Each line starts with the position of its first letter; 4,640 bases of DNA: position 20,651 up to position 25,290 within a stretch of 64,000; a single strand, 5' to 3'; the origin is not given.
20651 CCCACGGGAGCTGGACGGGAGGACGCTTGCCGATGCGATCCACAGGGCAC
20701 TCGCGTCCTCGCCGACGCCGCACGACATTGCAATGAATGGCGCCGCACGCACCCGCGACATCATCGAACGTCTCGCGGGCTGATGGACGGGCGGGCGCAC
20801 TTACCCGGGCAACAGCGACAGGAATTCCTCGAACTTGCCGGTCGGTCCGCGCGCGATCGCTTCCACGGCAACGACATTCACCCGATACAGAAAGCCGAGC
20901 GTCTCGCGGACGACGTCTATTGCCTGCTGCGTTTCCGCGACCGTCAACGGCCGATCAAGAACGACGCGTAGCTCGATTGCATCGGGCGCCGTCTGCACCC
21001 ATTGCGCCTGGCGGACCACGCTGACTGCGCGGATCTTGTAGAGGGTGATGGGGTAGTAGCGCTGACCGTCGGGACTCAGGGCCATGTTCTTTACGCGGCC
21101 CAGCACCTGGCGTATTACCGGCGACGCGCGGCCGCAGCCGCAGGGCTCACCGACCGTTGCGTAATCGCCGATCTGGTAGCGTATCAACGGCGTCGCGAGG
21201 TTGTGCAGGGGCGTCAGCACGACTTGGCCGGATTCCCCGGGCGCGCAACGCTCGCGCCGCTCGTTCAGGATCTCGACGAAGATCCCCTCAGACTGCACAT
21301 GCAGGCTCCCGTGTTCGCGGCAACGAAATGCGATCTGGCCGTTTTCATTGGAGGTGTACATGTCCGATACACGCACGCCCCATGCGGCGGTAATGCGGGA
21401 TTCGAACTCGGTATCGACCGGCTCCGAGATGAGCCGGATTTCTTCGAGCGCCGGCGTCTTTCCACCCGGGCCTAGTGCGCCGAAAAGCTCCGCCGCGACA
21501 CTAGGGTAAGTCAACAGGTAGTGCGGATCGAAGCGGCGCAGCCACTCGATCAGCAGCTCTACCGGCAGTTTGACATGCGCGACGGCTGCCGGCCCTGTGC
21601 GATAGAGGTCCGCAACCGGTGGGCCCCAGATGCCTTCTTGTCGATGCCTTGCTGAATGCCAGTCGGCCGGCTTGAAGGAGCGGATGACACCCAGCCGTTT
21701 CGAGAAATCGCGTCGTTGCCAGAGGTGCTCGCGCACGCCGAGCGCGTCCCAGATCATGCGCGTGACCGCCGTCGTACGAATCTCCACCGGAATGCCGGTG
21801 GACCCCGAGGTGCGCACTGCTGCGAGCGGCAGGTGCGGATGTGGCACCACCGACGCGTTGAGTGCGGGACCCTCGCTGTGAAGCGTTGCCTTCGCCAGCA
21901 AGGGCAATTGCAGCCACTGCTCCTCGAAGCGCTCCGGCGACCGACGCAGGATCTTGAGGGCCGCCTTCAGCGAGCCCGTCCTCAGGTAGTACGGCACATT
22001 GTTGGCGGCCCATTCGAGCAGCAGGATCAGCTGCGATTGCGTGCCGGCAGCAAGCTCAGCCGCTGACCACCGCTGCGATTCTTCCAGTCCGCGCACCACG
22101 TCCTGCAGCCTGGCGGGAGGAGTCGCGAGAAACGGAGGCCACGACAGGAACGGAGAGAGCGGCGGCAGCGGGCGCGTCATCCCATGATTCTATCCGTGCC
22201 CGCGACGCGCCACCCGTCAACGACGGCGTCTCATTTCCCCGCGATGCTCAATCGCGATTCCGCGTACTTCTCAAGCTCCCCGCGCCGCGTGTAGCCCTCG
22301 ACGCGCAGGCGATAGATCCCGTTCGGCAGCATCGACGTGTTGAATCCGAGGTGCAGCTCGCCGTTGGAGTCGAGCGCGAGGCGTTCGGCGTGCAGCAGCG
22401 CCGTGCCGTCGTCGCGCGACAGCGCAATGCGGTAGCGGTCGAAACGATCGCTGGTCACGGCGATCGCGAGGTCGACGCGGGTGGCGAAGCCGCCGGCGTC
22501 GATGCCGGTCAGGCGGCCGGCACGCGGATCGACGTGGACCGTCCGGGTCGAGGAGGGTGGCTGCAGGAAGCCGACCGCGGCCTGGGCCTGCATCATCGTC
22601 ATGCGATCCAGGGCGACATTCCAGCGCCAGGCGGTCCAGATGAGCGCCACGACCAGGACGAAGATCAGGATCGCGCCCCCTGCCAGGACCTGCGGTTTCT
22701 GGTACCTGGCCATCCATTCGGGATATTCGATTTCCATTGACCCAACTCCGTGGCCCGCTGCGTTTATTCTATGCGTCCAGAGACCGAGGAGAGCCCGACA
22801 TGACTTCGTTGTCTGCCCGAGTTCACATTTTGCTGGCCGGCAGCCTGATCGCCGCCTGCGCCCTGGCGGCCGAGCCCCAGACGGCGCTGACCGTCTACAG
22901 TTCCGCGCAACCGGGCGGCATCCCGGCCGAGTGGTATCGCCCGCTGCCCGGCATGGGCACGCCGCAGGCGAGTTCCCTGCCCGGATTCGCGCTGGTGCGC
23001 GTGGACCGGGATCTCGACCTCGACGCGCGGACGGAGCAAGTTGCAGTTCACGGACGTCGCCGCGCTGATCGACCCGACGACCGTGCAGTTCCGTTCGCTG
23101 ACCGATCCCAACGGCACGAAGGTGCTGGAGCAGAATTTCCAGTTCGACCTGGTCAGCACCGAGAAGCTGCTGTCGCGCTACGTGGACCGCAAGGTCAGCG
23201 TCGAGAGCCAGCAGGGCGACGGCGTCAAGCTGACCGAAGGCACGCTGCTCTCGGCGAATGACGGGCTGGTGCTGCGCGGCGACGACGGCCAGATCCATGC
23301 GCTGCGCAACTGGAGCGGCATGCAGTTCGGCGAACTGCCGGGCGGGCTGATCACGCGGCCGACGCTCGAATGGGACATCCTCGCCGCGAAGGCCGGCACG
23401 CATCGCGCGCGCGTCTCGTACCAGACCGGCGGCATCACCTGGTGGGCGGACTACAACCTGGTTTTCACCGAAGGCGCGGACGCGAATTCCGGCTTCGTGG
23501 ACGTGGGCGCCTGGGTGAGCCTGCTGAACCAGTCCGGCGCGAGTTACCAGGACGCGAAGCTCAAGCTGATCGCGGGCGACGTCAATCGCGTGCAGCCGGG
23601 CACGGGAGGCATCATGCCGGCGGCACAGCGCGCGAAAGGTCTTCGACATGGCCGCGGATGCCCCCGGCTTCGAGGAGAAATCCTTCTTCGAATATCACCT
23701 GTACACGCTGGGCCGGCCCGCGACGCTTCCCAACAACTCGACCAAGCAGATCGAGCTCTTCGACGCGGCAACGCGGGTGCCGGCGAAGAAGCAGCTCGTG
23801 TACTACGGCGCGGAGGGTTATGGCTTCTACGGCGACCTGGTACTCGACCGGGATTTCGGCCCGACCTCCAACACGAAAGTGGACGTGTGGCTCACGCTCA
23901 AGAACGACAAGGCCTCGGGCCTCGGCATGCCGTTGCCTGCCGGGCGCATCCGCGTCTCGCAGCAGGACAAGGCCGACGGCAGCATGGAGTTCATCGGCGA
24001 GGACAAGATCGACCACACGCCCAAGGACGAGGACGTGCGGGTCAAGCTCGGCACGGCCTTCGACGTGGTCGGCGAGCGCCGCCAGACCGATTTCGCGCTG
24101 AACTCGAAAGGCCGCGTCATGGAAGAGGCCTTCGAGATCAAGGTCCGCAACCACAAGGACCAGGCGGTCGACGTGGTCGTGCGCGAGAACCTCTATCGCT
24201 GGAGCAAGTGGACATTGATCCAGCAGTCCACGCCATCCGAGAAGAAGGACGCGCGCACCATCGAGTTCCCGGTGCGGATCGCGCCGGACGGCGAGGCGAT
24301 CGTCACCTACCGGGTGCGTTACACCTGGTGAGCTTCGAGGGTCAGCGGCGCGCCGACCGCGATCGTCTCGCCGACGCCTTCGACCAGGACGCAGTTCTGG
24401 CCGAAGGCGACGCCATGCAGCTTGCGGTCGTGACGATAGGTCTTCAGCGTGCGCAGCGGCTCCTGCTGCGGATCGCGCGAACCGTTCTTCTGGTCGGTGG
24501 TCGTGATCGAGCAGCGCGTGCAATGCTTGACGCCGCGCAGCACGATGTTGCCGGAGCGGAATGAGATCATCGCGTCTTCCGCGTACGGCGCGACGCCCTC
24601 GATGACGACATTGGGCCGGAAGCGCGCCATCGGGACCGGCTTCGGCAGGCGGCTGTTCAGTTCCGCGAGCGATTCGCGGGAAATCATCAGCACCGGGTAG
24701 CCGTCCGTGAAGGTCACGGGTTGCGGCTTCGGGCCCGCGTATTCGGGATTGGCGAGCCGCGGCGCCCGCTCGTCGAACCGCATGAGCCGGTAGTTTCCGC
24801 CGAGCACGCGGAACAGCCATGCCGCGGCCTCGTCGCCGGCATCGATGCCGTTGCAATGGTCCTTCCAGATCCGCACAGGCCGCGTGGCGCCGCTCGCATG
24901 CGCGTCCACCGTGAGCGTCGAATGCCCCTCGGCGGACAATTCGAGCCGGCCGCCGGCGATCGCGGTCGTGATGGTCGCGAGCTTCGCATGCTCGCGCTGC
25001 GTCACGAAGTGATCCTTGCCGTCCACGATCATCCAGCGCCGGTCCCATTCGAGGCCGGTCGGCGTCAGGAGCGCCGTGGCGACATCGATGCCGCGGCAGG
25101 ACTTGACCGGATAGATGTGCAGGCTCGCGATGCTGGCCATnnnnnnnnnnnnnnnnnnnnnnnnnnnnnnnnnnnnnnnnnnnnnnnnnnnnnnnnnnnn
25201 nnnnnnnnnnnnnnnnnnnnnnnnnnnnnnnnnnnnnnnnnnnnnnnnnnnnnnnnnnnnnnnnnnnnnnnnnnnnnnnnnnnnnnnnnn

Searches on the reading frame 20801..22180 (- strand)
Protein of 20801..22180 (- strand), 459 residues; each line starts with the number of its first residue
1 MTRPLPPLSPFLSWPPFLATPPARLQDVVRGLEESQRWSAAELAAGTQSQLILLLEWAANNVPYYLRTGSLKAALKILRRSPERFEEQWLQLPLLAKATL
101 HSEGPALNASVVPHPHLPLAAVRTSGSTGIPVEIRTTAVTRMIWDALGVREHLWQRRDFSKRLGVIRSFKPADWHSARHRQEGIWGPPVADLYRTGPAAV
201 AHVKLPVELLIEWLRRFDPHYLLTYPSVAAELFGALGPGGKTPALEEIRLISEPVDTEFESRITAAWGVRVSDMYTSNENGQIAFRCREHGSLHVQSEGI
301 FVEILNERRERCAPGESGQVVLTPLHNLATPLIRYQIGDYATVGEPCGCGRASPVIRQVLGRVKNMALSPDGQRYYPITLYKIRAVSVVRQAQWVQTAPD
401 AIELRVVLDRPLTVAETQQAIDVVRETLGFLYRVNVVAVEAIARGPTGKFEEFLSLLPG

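Call 12: search_protein_families(library=pfam, proteins=[window:20801-22180:-], max_evalue=0.001)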
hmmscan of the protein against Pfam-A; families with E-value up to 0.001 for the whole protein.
window:20801-22180:- (459 aa): 0 families

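Call 30: search_protein_families(library=pfam, proteins=[window:20801-22180:-], max_evalue=0.01)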
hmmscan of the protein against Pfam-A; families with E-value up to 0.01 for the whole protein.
window:20801-22180:- (459 aa): 0 families

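Call 31: search_protein_families(library=ncbifam, proteins=[window:20801-22180:-], max_evalue=0.01)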
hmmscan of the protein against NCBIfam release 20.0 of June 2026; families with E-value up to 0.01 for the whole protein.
window:20801-22180:- (459 aa): 6 families
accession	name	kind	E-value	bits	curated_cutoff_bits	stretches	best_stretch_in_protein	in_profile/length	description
NF045666.1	DVU1553_fam_AMP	equivalog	5.2e-24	84.9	300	1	209-363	173-331/331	DVU_1553 family AMP-dependent CoA ligase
NF053551.1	FlxY_rubin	equivalog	4.7e-22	78.3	520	1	259-441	218-404/424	flexirubin biosynthesis putative acyl-CoA ligase FlxY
NF041217.1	BagE_FevW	exception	3.5e-15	55.9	800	1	238-374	187-321/424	bagremycin/ferroverdin synthetase BagE/FevW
NF041878.1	paak_haloarch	equivalog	1.8e-11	43.3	700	1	244-378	201-339/427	phenylacetate--CoA ligase PaaK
TIGR02155.1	PA_CoA_ligase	equivalog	8.4e-09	34.4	646.3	1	212-368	161-322/422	phenylacetate--CoA ligase PaaK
TIGR02304.1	aden_form_hyp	equivalog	0.00046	19.3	251.9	1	247-366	216-329/430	F390 synthetase-related protein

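Call 64: search_solved_structures(query=window:20801-22180:-, max_evalue=0.001)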
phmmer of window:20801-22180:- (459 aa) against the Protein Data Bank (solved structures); distinct sequences matched with E-value up to 0.001: 7.
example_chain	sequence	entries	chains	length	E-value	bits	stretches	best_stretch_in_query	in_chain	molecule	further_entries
6siw_B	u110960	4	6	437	3.7e-16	62.2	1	226-435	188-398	PaaK-like ligase (AMP-dependent synthetase and ligase) | AMP-dependent synthetase and ligase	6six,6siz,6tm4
6siw_A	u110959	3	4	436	3.8e-16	62.2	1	226-435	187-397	PaaK-like ligase (AMP-dependent synthetase and ligase) | AMP-dependent synthetase and ligase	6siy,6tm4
6wuq_A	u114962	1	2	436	2.3e-14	56.3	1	226-363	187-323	AjiA1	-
4r1l_A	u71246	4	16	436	4e-12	48.9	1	195-383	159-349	Phenylacetate-coenzyme A ligase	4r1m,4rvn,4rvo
9s3l_A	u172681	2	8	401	1.9e-09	40.1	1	260-357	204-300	Phenylacetate-CoA ligase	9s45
2y4o_A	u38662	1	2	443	9.5e-06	27.9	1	208-383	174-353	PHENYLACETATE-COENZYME A LIGASE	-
2y27_A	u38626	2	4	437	0.00012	24.2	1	208-433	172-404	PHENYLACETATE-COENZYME A LIGASE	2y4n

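Call 78: search_protein_families(library=padloc, proteins=[window:20801-22180:-], max_evalue=0.001)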
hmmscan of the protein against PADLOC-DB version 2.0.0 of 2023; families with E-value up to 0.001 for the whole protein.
window:20801-22180:- (459 aa): 0 families

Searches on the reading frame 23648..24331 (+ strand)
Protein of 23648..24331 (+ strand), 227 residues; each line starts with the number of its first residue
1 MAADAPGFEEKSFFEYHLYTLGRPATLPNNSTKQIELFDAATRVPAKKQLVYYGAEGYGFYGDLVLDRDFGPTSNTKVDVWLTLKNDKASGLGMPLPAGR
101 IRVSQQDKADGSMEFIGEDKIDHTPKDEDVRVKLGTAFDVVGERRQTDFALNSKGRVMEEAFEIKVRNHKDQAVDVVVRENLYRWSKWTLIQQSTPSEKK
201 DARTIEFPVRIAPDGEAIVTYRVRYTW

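Call 12: search_protein_families(library=pfam, proteins=[window:23648-24331:+], max_evalue=0.001)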
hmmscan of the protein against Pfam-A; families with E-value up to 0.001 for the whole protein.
window:23648-24331:+ (227 aa): 1 family
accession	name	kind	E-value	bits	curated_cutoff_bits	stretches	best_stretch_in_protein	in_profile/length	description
PF13598.12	DUF4139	-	0.00019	21.6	31.8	1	19-227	82-203/205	Domain of unknown function (DUF4139)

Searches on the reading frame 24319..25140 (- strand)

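Call 12: search_protein_families(library=pfam, proteins=[window:24319-25140:-], max_evalue=0.001)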
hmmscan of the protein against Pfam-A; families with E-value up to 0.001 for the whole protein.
window:24319-25140:- (273 aa): 2 families
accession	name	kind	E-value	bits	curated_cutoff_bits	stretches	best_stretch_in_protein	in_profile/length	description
PF03476.21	MOSC_N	-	2.6e-32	111.6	25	1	1-114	1-117/119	MOSC N-terminal beta barrel domain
PF03473.23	MOSC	-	7.8e-20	71.5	22.7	1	140-266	2-119/120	MOSC domain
